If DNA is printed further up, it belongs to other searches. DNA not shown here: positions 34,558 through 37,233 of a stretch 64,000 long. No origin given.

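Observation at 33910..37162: Bacterial-type tandem NrdR-box operators in front of an archaeal class II RNR and a cobalamin adenosyltransferase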

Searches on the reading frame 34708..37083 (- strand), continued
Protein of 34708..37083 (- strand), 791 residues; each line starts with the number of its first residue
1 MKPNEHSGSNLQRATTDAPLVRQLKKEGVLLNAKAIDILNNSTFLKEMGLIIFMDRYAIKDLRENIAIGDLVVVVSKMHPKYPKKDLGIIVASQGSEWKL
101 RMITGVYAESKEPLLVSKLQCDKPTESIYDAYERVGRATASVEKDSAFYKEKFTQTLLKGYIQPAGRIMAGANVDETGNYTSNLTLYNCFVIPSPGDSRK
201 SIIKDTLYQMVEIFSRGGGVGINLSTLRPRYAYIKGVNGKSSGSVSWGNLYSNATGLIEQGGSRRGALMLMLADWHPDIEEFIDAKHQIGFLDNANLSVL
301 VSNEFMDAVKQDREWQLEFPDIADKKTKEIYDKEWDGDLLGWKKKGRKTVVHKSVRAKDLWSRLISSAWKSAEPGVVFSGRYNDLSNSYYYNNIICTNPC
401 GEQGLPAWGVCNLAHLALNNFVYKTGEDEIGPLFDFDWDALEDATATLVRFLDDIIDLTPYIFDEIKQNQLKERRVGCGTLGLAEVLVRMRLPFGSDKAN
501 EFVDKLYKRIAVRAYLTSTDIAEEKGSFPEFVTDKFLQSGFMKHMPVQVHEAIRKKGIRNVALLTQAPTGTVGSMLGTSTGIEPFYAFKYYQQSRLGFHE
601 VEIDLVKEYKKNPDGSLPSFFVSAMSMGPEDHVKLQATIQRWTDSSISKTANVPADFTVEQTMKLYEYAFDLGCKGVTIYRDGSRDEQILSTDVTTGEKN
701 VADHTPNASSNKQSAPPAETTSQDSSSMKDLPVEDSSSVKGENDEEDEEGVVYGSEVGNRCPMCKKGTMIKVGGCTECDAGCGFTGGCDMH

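Call 65: find_encoding_contigs(protein=P0199, flank=6000, max_places=6)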
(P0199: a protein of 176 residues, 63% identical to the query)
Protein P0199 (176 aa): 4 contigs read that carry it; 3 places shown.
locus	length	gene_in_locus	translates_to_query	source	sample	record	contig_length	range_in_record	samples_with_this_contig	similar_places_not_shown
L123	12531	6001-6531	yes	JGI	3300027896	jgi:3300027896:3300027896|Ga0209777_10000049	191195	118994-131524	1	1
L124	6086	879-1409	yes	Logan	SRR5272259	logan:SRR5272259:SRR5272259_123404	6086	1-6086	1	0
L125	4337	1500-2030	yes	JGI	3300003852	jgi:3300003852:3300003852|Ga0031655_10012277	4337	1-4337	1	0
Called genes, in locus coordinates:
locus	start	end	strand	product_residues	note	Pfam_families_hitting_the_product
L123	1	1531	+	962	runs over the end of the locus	-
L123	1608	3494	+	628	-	-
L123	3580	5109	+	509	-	PF07690:MFS_1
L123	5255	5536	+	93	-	PF08984:DUF1858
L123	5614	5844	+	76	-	PF12838:Fer4_7 (faint), PF14697:Fer4_21 (faint), PF12797:Fer4_2 (weak), PF13237:Fer4_10 (faint), PF00037:Fer4 (faint), PF13370:Fer4_13, PF13459:Fer4_15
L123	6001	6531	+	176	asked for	PF22811:Zn_ribbon_NrdR, PF03477:ATP-cone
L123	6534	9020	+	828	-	PF00317:Ribonuc_red_lgN, PF02867:Ribonuc_red_lgC, PF12637:TSCPD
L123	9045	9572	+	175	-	PF02572:CobA_CobO_BtuR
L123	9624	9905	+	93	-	-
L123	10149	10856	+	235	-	-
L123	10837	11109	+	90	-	PF14947:HTH_45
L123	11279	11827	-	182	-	-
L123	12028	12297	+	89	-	-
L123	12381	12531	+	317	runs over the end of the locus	PF01933:CofD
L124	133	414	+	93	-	PF08984:DUF1858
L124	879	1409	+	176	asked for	PF22811:Zn_ribbon_NrdR, PF03477:ATP-cone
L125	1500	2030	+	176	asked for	PF22811:Zn_ribbon_NrdR, PF03477:ATP-cone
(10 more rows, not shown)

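Call 72: search_protein_families(library=ncbifam, proteins=[window:34708-37083:-, L048:3531-3989:+, L048:3991-6615:+, L048:6625-7164:+, L048:1616-2077:-, L123:9045-9572:+, L083:9251-9688:+, L048:9950-11065:+], max_evalue=0.00001)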
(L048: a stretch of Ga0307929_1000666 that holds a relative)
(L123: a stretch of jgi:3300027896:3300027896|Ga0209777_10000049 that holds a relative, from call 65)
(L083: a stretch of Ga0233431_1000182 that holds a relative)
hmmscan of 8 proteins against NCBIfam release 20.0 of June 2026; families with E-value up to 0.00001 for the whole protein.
window:34708-37083:- (791 aa): 21 families
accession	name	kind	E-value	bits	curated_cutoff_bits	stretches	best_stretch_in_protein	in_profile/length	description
NF005991.0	PRK08115.1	equivalog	1.3e-189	632.1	854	2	287-784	361-852/858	vitamin B12-dependent ribonucleotide reductase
TIGR02504.1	NrdJ_Z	equivalog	1.1e-155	519.6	399.95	1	122-690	16-606/606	adenosylcobalamin-dependent ribonucleoside-diphosphate reductase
NF006417.0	PRK08665.1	equivalog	4.5e-120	402.1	961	2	123-604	32-463/759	vitamin B12-dependent ribonucleotide reductase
NF005010.0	PRK06406.1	subfamily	2.4e-88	297.2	1125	3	328-605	365-617/771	vitamin B12-dependent ribonucleotide reductase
NF005401.0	PRK06948.1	subfamily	9.3e-85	285.5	906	1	127-696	32-596/604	ribonucleotide reductase-like protein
TIGR02506.1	NrdE_NrdA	equivalog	8.3e-82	275.6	341.05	1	114-676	11-609/616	ribonucleoside-diphosphate reductase subunit alpha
NF006207.0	PRK08332.1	equivalog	1.7e-63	214.5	2400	3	388-602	1231-1451/1684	vitamin B12-dependent ribonucleotide reductase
NF005122.0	PRK06556.1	equivalog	9.7e-62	208.9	859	3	292-591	285-575/960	vitamin B12-dependent ribonucleotide reductase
NF005736.0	PRK07562.1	equivalog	1.6e-52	178.4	1737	3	294-533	396-602/1222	vitamin B12-dependent ribonucleotide reductase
NF005544.0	PRK07207.1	equivalog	4.9e-50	170.2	965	1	217-532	400-716/965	ribonucleoside-diphosphate reductase subunit alpha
NF005101.0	PRK06539.1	equivalog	1.3e-48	165.7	988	1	170-611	210-668/822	ribonucleoside-diphosphate reductase subunit alpha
NF006279.0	PRK08447.1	equivalog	4.8e-47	160.8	1082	3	181-402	208-428/789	ribonucleoside-diphosphate reductase subunit alpha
NF006665.0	PRK09209.1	equivalog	6.4e-44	150.4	1057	2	409-689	489-753/761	ribonucleoside-diphosphate reductase subunit alpha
NF005483.0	PRK07088.1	equivalog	1.1e-42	146.1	1214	1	184-682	234-751/764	ribonucleoside-diphosphate reductase subunit alpha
NF006577.0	PRK09102.1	equivalog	2e-42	145.3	620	2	126-324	42-230/604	ribonucleoside-diphosphate reductase subunit alpha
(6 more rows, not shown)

L048:3531-3989:+ (152 aa): 1 family
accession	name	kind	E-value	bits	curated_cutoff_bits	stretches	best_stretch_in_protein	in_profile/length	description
TIGR00244.1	TIGR00244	equivalog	3.2e-60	202.4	124.65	1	1-146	1-147/147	transcriptional regulator NrdR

L048:3991-6615:+ (874 aa): 24 families
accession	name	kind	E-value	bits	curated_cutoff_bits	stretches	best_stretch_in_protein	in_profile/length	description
NF005991.0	PRK08115.1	equivalog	3.4e-194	647.3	854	2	392-870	366-855/858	vitamin B12-dependent ribonucleotide reductase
TIGR02504.1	NrdJ_Z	equivalog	2.5e-159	531.7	399.95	2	214-698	11-486/606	adenosylcobalamin-dependent ribonucleoside-diphosphate reductase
NF006417.0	PRK08665.1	equivalog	4.4e-131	438.6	961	2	220-694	32-453/759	vitamin B12-dependent ribonucleotide reductase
NF005010.0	PRK06406.1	subfamily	3.1e-107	359.7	1125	2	9-695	3-607/771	vitamin B12-dependent ribonucleotide reductase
NF005401.0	PRK06948.1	subfamily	7e-85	285.9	906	1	224-798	32-599/604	ribonucleotide reductase-like protein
TIGR02506.1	NrdE_NrdA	equivalog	3.2e-80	270.3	341.05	1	219-777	19-610/616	ribonucleoside-diphosphate reductase subunit alpha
NF006207.0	PRK08332.1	equivalog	1.7e-77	260.9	2400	4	488-697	1231-1445/1684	vitamin B12-dependent ribonucleotide reductase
NF005544.0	PRK07207.1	equivalog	1e-61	208.9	965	2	283-692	368-797/965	ribonucleoside-diphosphate reductase subunit alpha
NF009028.0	PRK12364.1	equivalog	4.4e-59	200.3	1377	3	510-781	570-829/842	ribonucleoside-diphosphate reductase subunit alpha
NF005122.0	PRK06556.1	equivalog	2.3e-58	197.7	859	3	393-644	286-503/960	vitamin B12-dependent ribonucleotide reductase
NF005101.0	PRK06539.1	equivalog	1e-55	189.1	988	1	231-637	179-573/822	ribonucleoside-diphosphate reductase subunit alpha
NF006279.0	PRK08447.1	equivalog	1.6e-54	185.6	1082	2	539-785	511-772/789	ribonucleoside-diphosphate reductase subunit alpha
NF009029.0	PRK12365.1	equivalog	1.7e-54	185.2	1350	2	223-636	400-802/1046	ribonucleoside-diphosphate reductase subunit alpha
NF005483.0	PRK07088.1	equivalog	1e-47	162.8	1214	2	533-781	503-751/764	ribonucleoside-diphosphate reductase subunit alpha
NF005736.0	PRK07562.1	equivalog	3.1e-46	157.5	1737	2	393-634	395-603/1222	vitamin B12-dependent ribonucleotide reductase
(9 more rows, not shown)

L048:6625-7164:+ (179 aa): 1 family
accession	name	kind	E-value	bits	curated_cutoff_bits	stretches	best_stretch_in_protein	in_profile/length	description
TIGR00636.1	PduO_Nterm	equivalog_domain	1.2e-27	96.7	108.45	1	9-174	1-162/171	cob(I)yrinic acid a,c-diamide adenosyltransferase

L048:1616-2077:- (153 aa): 2 families
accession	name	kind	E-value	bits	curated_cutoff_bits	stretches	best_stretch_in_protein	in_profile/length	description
TIGR00270.2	TIGR00270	equivalog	4.4e-36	124.1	110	1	7-151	1-159/159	multiprotein bridging factor aMBF1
NF041951.1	phage_RstR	subfamily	5.6e-06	26.6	80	1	71-122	7-58/108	RstR family transcriptional repressor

L123:9045-9572:+ (175 aa): 4 families
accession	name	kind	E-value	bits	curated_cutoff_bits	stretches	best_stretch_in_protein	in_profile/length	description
NF004637.0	PRK05986.1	subfamily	3.7e-42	144.3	185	1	2-175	25-197/197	cob(I)yrinic acid a,c-diamide adenosyltransferase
TIGR00708.1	cobA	equivalog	1.6e-41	142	167.75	1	2-175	2-177/177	cob(I)yrinic acid a,c-diamide adenosyltransferase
NF005647.0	PRK07413.1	equivalog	8.9e-17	60.9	426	1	99-175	305-382/382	cob(I)yrinic acid a,c-diamide adenosyltransferase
NF005648.0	PRK07414.1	equivalog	1.1e-15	57.6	248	1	6-156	22-172/178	P-loop NTPase family protein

L083:9251-9688:+ (145 aa): 1 family
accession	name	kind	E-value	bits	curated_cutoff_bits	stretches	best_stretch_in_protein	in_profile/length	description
TIGR00244.1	TIGR00244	equivalog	1.1e-36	126.1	124.65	1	1-140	1-145/147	transcriptional regulator NrdR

L048:9950-11065:+ (371 aa): 2 families
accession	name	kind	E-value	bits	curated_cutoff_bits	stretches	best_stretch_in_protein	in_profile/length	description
NF041120.1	RqcH_arch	equivalog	8.4e-84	282.5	400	1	6-371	1-376/645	ribosome rescue protein RqcH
NF038240.1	fibro_bind_EfbA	exception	2e-20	73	1025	1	20-320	19-323/567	fibronectin-binding protein EfbA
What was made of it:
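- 34708..37083 (-): nrdJ, adenosylcobalamin-dependent (class II) ribonucleotide reductase, 791 aa, no ATP-cone, Cys-rich C-terminal tail. TIGR02504 519.6 bits, above the cut-off of 400 (call 72).
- On Class II (AdoCbl-dependent) RNR, NrdJ: TIGR02504 scores 519.6 bits against a cut-off of 400 (call 72).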

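Call 77: find_encoding_contigs(protein=P0124, flank=8000, max_places=2)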
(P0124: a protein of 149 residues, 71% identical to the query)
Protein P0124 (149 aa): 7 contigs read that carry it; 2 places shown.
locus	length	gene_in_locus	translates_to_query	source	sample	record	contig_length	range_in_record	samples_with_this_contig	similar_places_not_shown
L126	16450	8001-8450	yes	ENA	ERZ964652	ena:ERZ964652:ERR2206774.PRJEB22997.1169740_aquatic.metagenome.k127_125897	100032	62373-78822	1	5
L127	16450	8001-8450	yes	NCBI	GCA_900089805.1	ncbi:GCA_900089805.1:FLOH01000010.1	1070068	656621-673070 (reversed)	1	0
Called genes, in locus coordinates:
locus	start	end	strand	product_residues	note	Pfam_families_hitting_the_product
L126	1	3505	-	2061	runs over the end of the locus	PF13620:CarboxypepD_reg (weak)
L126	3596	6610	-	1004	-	-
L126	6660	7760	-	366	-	PF01170:UPF0020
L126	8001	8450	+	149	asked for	PF22811:Zn_ribbon_NrdR, PF03477:ATP-cone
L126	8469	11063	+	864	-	PF03477:ATP-cone, PF00317:Ribonuc_red_lgN (weak), PF02867:Ribonuc_red_lgC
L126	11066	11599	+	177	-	PF01923:Cob_adeno_trans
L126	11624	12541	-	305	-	PF12840:HTH_20, PF01022:HTH_5 (weak), PF21476:PF0610-like_N (weak)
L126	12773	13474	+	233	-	PF00483:NTP_transferase, PF12804:NTP_transf_3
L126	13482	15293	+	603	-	PF13522:GATase_6, PF13537:GATase_7, PF01380:SIS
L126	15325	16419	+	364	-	PF05833:NFACT_N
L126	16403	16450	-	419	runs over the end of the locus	PF00890:FAD_binding_2 (weak), PF01266:DAO, PF07992:Pyr_redox_2 (faint), PF13738:Pyr_redox_3 (faint)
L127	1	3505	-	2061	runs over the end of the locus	PF13620:CarboxypepD_reg (weak)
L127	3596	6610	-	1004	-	-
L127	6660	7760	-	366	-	PF01170:UPF0020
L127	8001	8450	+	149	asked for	PF22811:Zn_ribbon_NrdR, PF03477:ATP-cone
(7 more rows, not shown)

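Call 78: find_encoding_contigs(protein=P0135, flank=8000, max_places=2)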
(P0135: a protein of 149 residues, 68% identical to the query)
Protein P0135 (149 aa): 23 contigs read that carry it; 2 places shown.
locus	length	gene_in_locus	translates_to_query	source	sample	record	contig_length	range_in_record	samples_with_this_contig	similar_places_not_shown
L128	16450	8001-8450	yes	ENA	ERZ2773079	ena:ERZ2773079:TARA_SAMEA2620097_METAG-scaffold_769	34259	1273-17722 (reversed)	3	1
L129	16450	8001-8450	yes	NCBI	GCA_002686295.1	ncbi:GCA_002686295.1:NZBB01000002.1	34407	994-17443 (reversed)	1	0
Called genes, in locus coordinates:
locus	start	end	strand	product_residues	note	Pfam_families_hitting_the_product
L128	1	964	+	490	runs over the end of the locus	-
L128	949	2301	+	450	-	-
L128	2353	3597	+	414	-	PF13506:Glyco_transf_21, PF00535:Glycos_transf_2, PF01644:Chitin_synth_1 (faint), PF10111:Glyco_tranf_2_2, PF13641:Glyco_tranf_2_3, PF13632:Glyco_trans_2_3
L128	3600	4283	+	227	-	-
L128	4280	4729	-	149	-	PF26602:HVO_2718_N (weak), PF01381:HTH_3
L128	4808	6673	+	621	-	-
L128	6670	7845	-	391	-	PF01170:UPF0020, PF05175:MTS (faint), PF13847:Methyltransf_31 (weak)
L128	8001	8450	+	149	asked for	PF22811:Zn_ribbon_NrdR, PF03477:ATP-cone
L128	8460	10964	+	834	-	PF03477:ATP-cone, PF00317:Ribonuc_red_lgN (weak), PF02867:Ribonuc_red_lgC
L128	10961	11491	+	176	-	PF01923:Cob_adeno_trans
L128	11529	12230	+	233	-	PF00483:NTP_transferase, PF12804:NTP_transf_3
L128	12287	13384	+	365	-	PF05833:NFACT_N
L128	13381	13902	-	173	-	PF00156:Pribosyltran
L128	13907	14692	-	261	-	PF01048:PNP_UDP_1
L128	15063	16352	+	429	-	PF03446:NAD_binding_2 (faint), PF03721:UDPG_MGDP_dh_N, PF00984:UDPG_MGDP_dh, PF03720:UDPG_MGDP_dh_C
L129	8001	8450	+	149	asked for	PF22811:Zn_ribbon_NrdR, PF03477:ATP-cone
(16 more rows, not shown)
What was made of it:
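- That includes 3 of 3 loci chosen from the NrdR side (calls 65, 77, 78).
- Tried and rejected: looking up three NrdR proteins directly (calls 65, 77, 78).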

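Call 81: list_cluster_members(proteins=[P0222, P0228, P0209, P0229, P0231, P0232, P0218, P0197, P0223, P0132])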
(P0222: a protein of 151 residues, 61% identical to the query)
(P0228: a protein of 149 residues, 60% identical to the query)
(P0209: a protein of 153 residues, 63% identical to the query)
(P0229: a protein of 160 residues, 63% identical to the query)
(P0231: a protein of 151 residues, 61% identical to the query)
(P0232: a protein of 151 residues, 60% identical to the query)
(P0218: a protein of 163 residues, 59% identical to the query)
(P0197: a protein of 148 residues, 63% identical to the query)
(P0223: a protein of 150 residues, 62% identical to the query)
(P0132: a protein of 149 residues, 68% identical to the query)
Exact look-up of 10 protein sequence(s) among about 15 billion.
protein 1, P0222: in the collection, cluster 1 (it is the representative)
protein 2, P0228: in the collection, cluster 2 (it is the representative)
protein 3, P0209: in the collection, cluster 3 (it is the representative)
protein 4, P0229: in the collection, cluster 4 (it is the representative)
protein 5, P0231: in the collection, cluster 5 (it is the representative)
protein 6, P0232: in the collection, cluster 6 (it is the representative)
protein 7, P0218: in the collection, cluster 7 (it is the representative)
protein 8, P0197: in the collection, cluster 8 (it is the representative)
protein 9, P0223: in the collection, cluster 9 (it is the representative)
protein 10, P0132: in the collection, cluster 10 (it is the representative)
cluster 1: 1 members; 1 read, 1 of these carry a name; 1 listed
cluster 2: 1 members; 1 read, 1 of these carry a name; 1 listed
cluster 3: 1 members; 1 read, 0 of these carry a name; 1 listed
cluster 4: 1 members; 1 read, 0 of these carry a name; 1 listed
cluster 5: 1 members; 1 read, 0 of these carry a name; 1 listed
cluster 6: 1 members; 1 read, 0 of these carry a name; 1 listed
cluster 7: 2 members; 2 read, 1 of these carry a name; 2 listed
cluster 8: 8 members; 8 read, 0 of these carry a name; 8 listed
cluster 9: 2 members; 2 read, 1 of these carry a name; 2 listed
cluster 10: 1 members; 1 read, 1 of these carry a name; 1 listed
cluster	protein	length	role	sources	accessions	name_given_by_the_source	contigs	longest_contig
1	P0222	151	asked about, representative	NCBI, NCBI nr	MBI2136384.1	transcriptional repressor NrdR [Candidatus Woesearchaeota archaeon]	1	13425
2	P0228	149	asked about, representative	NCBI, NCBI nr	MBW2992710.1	transcriptional regulator NrdR [Candidatus Woesearchaeota archaeon]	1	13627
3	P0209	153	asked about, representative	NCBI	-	-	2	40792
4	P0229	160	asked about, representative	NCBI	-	-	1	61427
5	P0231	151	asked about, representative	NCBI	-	-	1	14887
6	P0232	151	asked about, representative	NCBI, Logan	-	-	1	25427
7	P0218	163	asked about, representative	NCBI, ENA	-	-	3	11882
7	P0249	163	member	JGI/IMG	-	transcriptional repressor NrdR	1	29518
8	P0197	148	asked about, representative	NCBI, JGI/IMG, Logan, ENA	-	-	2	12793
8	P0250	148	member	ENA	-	-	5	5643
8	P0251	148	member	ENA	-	-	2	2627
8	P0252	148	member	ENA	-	-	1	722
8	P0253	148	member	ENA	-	-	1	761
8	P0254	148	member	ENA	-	-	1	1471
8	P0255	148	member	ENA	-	-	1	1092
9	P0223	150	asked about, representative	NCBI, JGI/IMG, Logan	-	transcriptional repressor NrdR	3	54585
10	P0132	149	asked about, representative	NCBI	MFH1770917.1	MAG: transcriptional regulator NrdR [archaeon]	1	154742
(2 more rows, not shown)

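Call 82: find_encoding_contigs(protein=P0003, flank=10000, max_places=2)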
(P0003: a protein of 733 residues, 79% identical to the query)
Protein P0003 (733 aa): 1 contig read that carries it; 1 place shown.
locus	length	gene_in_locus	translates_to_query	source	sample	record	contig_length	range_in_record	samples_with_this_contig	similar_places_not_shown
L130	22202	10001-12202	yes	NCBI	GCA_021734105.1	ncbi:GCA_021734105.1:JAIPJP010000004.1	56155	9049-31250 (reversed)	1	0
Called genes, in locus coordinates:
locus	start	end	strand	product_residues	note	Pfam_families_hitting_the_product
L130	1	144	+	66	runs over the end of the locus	-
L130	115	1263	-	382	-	-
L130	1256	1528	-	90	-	-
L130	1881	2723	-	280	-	-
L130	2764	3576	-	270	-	PF01068:DNA_ligase_A_M, PF09414:RNA_ligase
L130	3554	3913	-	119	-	PF01870:Hjc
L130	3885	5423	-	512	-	-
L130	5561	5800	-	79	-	-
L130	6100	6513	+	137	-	PF01894:YjbQ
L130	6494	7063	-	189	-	PF06941:NT5C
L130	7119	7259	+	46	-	PF01978:TrmB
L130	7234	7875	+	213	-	-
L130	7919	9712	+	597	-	PF00317:Ribonuc_red_lgN, PF02867:Ribonuc_red_lgC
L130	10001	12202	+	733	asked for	PF00317:Ribonuc_red_lgN (weak), PF02867:Ribonuc_red_lgC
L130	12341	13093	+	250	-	-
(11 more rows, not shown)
